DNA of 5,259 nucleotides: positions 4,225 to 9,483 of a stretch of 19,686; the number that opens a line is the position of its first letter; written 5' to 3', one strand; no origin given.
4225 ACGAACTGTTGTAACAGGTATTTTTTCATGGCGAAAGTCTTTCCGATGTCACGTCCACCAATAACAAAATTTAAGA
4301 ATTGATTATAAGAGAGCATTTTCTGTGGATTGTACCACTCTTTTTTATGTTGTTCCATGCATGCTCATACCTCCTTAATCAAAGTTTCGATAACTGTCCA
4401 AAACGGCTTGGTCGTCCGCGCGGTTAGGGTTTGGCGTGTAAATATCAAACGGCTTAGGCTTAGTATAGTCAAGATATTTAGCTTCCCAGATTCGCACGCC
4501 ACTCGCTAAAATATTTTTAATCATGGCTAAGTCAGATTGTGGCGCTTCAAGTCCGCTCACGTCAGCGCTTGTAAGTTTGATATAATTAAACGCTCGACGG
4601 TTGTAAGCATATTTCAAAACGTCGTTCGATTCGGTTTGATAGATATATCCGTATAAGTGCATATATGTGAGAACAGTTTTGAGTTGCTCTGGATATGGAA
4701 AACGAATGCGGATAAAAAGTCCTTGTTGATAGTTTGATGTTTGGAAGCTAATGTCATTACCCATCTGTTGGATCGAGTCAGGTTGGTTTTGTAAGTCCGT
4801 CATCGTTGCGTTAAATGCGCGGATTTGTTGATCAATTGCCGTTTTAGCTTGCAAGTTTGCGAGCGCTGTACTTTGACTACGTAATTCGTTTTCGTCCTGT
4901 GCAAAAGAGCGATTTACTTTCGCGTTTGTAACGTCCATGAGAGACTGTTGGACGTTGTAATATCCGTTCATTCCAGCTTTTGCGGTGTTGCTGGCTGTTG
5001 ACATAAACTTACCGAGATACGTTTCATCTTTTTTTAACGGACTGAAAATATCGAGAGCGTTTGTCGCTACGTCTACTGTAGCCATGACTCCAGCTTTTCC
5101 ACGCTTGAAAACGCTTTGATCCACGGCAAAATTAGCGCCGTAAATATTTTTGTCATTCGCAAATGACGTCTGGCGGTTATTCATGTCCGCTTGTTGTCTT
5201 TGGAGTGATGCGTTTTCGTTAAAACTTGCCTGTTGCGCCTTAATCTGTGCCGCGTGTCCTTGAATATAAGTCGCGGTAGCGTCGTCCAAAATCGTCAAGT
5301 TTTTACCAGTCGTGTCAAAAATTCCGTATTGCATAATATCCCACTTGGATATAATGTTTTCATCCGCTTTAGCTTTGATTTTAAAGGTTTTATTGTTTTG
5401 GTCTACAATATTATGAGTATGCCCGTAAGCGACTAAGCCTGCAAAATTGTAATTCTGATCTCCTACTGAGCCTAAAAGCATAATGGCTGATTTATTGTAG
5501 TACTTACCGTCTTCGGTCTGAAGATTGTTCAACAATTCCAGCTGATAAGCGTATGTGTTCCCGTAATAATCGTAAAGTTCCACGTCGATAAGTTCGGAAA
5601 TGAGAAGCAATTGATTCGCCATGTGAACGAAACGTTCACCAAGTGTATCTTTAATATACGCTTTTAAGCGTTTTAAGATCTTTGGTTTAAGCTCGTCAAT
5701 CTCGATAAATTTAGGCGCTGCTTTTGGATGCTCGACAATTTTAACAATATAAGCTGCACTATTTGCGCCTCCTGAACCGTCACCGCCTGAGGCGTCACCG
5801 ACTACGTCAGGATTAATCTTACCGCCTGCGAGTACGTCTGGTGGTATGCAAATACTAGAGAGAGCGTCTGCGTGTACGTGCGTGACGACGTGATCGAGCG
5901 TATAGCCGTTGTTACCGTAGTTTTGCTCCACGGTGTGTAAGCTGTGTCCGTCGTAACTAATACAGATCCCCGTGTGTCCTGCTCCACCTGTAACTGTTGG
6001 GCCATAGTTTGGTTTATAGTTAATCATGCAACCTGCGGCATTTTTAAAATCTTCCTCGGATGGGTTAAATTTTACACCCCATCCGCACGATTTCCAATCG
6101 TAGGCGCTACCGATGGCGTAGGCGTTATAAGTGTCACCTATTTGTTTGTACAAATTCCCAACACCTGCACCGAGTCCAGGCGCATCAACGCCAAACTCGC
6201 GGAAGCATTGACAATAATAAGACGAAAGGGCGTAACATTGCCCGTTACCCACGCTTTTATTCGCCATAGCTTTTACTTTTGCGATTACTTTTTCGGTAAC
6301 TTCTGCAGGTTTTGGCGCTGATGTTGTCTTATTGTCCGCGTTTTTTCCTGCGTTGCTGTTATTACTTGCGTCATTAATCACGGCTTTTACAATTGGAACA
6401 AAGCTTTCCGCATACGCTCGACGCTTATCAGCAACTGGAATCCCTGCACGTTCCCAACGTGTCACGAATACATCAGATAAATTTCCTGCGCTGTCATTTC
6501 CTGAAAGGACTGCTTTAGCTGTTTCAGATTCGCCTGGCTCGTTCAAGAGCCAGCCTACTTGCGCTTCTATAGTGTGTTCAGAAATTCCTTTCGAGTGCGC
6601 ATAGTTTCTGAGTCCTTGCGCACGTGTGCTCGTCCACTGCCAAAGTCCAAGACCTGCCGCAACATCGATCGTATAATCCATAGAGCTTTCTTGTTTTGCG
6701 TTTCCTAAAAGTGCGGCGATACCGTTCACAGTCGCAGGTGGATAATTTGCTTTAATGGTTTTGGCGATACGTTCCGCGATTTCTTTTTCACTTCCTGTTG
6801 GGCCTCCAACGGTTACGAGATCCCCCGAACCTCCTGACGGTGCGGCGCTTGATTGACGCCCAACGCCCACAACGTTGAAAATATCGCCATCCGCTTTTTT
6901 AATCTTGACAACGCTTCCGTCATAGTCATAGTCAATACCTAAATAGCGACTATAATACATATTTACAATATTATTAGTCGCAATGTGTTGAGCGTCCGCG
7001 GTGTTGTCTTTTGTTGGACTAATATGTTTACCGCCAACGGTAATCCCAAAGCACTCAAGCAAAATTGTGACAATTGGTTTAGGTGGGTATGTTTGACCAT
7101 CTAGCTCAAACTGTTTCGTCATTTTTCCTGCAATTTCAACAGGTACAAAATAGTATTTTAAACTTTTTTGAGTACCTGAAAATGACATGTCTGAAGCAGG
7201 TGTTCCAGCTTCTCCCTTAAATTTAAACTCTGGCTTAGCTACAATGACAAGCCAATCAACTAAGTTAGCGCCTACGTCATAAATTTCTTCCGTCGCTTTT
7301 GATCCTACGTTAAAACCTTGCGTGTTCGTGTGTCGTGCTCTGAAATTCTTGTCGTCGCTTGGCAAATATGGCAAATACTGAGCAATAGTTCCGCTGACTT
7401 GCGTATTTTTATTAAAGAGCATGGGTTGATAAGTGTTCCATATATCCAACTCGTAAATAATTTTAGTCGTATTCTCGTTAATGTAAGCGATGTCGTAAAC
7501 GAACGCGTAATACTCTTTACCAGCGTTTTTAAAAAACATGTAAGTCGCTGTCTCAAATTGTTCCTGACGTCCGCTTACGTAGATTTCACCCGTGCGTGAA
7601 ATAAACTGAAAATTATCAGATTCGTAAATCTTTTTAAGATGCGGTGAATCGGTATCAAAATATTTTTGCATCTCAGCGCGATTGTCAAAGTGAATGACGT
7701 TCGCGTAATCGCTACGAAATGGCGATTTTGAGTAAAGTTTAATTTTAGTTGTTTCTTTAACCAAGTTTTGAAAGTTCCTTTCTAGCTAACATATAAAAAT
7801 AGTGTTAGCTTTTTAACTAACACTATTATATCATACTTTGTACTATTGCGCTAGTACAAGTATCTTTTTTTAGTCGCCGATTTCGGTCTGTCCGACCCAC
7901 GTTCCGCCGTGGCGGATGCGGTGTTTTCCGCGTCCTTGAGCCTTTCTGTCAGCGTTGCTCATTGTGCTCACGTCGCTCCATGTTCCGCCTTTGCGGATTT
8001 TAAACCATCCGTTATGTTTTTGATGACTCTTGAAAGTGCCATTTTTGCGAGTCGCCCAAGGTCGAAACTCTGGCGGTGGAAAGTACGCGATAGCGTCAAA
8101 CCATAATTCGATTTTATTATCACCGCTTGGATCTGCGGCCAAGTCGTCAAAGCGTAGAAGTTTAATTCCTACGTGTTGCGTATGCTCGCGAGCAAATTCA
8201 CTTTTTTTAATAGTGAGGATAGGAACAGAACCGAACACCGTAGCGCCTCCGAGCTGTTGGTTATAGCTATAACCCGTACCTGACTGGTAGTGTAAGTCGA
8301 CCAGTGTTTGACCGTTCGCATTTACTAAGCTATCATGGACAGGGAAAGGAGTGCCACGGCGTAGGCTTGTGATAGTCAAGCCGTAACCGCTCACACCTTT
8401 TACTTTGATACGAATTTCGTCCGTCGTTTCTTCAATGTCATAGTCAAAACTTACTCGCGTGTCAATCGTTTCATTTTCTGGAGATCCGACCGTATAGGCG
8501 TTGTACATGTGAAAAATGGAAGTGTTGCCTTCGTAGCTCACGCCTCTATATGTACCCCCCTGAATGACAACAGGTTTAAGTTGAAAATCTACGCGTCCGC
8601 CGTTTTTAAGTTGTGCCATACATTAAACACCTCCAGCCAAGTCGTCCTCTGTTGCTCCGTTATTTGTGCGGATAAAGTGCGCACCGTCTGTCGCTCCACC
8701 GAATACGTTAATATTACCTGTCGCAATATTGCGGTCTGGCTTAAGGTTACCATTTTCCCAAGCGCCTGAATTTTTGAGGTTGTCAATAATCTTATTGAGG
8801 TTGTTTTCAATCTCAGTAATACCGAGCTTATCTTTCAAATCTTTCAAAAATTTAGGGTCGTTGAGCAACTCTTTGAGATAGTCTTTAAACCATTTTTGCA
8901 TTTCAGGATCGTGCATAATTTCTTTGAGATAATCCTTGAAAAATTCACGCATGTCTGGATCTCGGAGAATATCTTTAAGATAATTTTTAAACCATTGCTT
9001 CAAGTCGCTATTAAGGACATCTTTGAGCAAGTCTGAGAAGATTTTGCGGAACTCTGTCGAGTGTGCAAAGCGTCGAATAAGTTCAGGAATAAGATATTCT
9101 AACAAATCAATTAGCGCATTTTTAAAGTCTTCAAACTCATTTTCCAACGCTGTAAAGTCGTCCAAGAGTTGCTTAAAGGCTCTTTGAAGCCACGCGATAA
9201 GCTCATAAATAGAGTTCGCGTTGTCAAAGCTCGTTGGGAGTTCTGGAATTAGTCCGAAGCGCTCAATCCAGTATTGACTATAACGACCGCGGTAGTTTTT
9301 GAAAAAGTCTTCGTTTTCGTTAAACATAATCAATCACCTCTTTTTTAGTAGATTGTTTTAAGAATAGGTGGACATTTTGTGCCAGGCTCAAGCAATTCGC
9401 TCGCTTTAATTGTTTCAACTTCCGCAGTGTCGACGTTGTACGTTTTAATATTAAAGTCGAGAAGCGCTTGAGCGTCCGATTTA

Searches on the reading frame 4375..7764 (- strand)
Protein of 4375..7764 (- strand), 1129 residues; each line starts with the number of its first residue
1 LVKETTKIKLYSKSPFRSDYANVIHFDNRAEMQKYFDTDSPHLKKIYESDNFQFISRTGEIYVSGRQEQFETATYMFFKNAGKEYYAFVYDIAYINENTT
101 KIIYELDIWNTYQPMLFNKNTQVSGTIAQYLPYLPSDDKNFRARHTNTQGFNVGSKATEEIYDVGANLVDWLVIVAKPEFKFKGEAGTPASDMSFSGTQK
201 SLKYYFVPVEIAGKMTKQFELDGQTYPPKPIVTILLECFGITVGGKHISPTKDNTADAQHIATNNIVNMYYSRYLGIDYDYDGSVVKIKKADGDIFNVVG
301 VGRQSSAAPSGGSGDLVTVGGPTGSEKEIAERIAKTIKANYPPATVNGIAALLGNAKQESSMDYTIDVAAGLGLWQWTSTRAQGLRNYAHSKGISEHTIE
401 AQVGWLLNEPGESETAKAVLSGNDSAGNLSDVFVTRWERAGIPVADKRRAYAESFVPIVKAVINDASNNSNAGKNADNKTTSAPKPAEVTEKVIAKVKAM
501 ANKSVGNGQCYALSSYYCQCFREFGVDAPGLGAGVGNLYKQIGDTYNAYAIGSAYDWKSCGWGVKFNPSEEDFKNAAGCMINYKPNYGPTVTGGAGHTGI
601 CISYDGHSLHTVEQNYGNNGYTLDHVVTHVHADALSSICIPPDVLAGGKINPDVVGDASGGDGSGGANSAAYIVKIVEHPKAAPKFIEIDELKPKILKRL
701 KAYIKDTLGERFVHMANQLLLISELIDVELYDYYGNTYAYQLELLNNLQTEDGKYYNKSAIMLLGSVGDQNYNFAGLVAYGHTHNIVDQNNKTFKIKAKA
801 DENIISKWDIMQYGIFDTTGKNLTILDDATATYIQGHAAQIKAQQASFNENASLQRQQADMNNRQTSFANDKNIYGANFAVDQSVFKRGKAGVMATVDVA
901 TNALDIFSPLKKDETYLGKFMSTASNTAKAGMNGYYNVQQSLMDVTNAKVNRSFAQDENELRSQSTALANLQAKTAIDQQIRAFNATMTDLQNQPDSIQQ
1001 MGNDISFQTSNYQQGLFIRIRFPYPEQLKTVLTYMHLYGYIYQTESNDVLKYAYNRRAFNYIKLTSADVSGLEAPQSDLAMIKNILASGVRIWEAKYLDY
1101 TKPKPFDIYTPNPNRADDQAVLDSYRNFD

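Call 12: search_protein_families(library=phrogs, proteins=[window:4375-7764:-], max_evalue=0.01)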
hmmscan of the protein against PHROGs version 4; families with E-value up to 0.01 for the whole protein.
window:4375-7764:- (1129 aa): 8 families
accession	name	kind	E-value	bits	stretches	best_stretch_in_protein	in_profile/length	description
phrog_30532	-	tail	1.8e-72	245.7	2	2-362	25-370/520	tail protein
phrog_2248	-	tail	5.4e-63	214.6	2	714-1096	290-573/590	tail protein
phrog_11857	-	unknown function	1.5e-24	87.6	1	473-643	484-654/655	-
phrog_8949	-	unknown function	4.2e-10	40.6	1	347-449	351-459/557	-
phrog_32033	-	tail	4.4e-09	36.5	1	4-132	3-132/562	tail protein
phrog_11037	-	unknown function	1.6e-07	31.9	1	345-452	31-151/365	-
phrog_16740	-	tail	1e-05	26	1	830-1094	182-380/399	tail protein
phrog_512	-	unknown function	2.6e-05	25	1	346-412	74-152/199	-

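Call 43: search_protein_families(library=pfam, proteins=[window:4375-7764:-], max_evalue=0.001)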
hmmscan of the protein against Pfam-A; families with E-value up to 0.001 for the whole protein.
window:4375-7764:- (1129 aa): 3 families
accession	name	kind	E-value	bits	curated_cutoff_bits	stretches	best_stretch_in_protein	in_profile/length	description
PF18013.6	Phage_lysozyme2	-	1.4e-21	77.6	28.2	1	331-455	4-136/140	Phage tail lysozyme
PF16838.11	Caud_tail_N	-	1.5e-14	55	27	1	5-113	2-116/120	Caudoviral major tail protein N-terminus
PF20934.2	phi29_gp9_C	-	2e-12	47.1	27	1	964-1096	311-439/449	Bacillus phage phi29, Tail knob protein gp9, C-terminal domain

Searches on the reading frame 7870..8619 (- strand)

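Call 12: search_protein_families(library=phrogs, proteins=[window:7870-8619:-], max_evalue=0.01)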
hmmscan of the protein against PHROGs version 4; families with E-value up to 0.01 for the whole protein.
window:7870-8619:- (249 aa): 2 families
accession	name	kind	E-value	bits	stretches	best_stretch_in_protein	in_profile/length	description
phrog_7782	-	unknown function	2.4e-14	54.4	1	183-248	178-243/244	-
phrog_15030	-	unknown function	3.9e-12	47.1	1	182-248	188-254/255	-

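Call 43: search_protein_families(library=pfam, proteins=[window:7870-8619:-], max_evalue=0.001)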
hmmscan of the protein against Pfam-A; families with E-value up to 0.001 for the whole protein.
window:7870-8619:- (249 aa): 0 families

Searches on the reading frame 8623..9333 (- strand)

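Call 12: search_protein_families(library=phrogs, proteins=[window:8623-9333:-], max_evalue=0.01)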
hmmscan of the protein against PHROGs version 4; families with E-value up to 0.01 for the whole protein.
window:8623-9333:- (236 aa): 2 families
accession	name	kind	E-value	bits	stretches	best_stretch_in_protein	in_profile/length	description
phrog_17155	-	unknown function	1.3e-50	173.8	2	7-101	7-101/277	-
phrog_7547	-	unknown function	3.3e-05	23.4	1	163-236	748-824/824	-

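Call 43: search_protein_families(library=pfam, proteins=[window:8623-9333:-], max_evalue=0.001)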
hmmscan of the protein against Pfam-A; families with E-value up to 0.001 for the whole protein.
window:8623-9333:- (236 aa): 3 families
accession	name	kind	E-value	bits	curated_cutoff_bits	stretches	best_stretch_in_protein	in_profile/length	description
PF07319.16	DnaI_N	-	2.5e-05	25.3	24.1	0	133-205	5-77/94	Primosomal protein DnaI N-terminus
PF17898.6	GerD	-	3.6e-05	24.2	29.5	0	111-154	42-81/114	Spore germination GerD central core domain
PF04286.17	DUF445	-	0.00031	21.2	33.8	1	92-158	86-258/368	Protein of unknown function (DUF445)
